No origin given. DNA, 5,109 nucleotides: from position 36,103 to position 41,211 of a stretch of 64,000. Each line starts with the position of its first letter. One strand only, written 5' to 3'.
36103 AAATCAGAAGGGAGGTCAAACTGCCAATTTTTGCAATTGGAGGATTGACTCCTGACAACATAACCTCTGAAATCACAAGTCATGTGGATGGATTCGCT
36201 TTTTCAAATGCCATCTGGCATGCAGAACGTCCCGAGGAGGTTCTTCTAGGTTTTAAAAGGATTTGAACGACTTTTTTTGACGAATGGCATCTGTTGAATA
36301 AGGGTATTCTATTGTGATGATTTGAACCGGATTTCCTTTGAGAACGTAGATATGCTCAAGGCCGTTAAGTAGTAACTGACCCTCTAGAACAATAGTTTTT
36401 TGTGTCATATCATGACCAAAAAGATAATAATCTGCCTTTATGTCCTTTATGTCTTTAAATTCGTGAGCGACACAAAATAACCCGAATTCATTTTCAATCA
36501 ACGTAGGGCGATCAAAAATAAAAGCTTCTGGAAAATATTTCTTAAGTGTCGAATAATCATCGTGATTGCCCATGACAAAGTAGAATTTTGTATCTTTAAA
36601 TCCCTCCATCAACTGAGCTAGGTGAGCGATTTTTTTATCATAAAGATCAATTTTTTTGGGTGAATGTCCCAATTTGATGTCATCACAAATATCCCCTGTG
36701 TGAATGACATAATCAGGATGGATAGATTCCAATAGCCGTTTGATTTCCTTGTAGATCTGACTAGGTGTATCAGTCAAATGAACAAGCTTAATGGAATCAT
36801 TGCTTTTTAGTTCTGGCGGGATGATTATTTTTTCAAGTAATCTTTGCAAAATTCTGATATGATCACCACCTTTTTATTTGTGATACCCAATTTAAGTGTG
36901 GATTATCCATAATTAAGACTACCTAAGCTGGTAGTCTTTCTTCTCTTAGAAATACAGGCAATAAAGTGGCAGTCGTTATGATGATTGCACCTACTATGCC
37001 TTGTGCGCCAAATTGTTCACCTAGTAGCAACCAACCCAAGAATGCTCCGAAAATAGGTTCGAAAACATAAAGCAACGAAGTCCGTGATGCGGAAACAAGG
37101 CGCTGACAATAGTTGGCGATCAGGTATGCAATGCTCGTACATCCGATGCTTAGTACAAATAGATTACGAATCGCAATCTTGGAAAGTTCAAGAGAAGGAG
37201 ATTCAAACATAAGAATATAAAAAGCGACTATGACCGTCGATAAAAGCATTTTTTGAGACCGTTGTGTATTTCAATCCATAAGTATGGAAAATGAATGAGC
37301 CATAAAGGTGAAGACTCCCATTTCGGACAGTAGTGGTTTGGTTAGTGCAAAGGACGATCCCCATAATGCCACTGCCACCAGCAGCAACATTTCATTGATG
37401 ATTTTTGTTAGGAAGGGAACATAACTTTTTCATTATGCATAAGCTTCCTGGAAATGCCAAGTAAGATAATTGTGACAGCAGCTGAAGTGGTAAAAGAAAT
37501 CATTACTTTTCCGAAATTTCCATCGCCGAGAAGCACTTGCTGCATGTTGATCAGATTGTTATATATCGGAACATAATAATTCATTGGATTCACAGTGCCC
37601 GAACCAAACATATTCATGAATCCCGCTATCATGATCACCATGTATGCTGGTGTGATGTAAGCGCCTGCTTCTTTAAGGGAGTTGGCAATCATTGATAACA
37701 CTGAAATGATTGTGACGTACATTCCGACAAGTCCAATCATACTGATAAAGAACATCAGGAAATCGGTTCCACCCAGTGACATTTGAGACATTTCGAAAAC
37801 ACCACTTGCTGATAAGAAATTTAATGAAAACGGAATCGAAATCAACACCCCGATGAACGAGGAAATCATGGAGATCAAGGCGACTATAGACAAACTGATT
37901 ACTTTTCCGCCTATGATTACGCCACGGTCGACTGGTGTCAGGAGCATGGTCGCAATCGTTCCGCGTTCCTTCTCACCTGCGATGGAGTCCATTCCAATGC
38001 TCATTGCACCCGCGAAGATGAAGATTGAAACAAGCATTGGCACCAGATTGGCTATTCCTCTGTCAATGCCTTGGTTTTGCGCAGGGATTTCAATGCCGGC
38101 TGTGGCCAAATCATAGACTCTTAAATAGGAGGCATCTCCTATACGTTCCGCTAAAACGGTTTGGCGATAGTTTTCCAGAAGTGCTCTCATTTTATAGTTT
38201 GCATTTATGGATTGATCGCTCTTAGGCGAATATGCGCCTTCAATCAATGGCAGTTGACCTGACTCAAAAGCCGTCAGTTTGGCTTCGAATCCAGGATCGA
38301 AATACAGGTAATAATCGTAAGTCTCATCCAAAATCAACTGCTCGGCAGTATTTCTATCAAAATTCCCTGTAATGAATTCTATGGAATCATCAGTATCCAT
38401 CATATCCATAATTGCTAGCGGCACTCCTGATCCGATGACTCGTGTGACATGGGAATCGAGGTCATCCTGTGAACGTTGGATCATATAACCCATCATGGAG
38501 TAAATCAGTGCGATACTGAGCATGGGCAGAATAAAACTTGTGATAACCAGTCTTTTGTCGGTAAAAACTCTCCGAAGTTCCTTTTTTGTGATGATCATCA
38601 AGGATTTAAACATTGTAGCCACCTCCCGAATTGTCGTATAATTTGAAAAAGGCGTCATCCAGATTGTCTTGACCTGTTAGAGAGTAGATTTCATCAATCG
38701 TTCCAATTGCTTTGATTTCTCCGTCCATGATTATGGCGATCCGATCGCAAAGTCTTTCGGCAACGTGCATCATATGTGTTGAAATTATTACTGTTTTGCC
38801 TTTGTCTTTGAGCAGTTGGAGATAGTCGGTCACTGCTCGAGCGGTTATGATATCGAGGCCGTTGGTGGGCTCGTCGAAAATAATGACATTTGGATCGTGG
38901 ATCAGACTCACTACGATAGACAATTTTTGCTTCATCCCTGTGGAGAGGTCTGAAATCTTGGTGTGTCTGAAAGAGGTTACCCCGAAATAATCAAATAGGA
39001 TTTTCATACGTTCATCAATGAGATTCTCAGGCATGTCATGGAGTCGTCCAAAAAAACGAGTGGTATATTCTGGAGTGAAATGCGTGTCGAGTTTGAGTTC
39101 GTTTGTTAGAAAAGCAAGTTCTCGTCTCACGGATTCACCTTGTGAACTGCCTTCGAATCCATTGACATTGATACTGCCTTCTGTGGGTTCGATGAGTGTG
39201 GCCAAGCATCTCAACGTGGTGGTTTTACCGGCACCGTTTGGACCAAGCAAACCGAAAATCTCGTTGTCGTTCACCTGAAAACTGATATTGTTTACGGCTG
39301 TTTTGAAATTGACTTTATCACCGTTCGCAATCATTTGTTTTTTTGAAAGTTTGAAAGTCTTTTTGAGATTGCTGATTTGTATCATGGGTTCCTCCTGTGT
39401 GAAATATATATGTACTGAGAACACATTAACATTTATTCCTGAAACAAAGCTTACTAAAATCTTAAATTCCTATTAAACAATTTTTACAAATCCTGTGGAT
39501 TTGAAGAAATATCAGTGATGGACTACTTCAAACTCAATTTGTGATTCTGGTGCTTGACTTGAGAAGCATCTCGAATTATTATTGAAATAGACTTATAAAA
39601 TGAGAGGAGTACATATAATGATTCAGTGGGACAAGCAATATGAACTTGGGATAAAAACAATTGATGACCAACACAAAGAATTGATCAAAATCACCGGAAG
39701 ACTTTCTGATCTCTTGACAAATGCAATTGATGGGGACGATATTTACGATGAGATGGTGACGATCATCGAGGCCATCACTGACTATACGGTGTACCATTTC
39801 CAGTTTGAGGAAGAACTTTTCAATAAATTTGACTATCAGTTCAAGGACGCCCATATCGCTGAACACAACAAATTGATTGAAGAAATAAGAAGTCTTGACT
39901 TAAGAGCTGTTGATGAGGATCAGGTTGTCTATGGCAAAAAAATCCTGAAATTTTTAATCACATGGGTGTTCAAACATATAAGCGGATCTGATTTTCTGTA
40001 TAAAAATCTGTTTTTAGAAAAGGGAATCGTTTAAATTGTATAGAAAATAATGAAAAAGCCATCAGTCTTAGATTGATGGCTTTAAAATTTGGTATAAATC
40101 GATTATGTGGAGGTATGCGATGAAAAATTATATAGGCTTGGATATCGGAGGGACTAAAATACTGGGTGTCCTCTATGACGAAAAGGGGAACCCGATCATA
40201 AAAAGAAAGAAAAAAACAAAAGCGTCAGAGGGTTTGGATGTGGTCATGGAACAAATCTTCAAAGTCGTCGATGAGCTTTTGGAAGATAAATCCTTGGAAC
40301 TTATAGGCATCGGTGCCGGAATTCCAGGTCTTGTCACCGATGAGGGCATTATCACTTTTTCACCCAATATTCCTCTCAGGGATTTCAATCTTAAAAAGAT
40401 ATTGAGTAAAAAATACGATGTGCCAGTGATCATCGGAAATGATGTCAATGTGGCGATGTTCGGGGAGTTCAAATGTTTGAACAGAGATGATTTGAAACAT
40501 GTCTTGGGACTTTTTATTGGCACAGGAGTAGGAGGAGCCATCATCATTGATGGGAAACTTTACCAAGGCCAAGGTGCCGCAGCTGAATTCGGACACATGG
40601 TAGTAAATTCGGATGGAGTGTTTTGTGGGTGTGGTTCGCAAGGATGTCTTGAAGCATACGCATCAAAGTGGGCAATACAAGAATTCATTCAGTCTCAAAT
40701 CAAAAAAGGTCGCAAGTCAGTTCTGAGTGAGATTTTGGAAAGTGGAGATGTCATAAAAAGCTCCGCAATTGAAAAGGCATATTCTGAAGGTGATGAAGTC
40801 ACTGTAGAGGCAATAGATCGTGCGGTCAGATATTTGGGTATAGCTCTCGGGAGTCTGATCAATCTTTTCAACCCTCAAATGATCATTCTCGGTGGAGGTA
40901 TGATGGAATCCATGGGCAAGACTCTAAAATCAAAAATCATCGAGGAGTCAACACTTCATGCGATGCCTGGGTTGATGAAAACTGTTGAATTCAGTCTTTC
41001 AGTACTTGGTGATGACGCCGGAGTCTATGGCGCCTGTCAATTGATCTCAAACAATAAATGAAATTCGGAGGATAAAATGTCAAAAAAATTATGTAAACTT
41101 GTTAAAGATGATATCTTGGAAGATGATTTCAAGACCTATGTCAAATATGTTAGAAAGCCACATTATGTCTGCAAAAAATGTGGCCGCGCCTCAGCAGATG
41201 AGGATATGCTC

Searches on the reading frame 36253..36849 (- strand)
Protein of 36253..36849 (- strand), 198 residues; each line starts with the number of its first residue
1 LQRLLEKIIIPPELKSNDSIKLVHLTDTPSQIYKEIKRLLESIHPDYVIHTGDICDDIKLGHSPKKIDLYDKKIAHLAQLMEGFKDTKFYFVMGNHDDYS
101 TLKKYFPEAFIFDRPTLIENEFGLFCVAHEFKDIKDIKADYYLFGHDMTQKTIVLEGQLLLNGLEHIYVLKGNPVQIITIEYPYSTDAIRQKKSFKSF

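Call 13: search_protein_families(library=pfam, proteins=[window:36253-36849:-], max_evalue=0.00001)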
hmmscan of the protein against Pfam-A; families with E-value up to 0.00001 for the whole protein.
window:36253-36849:- (198 aa): 1 family
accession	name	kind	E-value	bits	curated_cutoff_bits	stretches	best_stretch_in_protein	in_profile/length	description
PF00149.33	Metallophos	-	6.3e-11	43.5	21.5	1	21-145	2-113/191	Calcineurin-like phosphoesterase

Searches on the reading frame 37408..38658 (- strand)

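Call 13: search_protein_families(library=pfam, proteins=[window:37408-38658:-], max_evalue=0.00001)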
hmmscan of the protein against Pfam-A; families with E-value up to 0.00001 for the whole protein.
window:37408-38658:- (416 aa): 2 families
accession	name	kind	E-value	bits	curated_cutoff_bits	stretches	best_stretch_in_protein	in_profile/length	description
PF12679.13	ABC2_membrane_2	-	2.1e-25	90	27.2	1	21-367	1-218/283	ABC-2 family transporter protein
PF12698.13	ABC2_membrane_3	-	2.3e-21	76.7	31.6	1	35-402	1-344/347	ABC-2 family transporter protein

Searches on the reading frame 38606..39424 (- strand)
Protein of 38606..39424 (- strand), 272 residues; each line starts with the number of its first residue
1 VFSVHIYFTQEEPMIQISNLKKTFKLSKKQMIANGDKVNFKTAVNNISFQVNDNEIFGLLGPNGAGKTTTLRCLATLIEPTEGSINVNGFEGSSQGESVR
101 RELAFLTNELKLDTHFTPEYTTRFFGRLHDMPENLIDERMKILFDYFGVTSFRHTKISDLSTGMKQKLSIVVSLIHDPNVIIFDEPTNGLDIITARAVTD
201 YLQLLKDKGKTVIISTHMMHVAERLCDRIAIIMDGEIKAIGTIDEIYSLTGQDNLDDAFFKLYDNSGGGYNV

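Call 13: search_protein_families(library=pfam, proteins=[window:38606-39424:-], max_evalue=0.00001)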
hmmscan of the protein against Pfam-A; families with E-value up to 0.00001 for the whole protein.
window:38606-39424:- (272 aa): 2 families
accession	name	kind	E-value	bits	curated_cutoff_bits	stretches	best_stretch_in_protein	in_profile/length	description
PF00005.33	ABC_tran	-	3e-29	102.8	25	1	44-188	1-137/137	ABC transporter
PF13304.12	AAA_21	-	1.7e-13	51.8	27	1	156-217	234-298/304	AAA domain, putative AbiEii toxin, Type IV TA system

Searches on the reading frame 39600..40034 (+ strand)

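Call 13: search_protein_families(library=pfam, proteins=[window:39600-40034:+], max_evalue=0.00001)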
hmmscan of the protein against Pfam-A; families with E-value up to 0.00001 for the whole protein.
window:39600-40034:+ (144 aa): 1 family
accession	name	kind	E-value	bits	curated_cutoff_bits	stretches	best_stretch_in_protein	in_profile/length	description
PF01814.28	Hemerythrin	-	5.3e-16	59.7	25.3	1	17-135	2-124/127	Hemerythrin HHE cation binding domain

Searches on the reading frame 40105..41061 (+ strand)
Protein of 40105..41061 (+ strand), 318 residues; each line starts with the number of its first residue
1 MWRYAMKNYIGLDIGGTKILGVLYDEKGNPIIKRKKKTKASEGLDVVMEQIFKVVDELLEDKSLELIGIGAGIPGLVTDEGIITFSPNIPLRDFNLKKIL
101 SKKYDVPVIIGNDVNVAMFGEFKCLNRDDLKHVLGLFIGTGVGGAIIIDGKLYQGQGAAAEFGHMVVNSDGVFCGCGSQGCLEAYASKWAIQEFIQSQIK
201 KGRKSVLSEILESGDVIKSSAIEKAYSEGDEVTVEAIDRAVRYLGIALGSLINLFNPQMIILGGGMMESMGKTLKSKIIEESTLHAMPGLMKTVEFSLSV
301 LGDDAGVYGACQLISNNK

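Call 13: search_protein_families(library=pfam, proteins=[window:40105-41061:+], max_evalue=0.00001)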
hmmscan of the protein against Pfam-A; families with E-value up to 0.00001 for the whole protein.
window:40105-41061:+ (318 aa): 1 family
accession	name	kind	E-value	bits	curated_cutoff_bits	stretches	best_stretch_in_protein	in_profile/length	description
PF00480.26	ROK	-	4.5e-68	230.4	22.9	1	9-315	1-292/294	ROK family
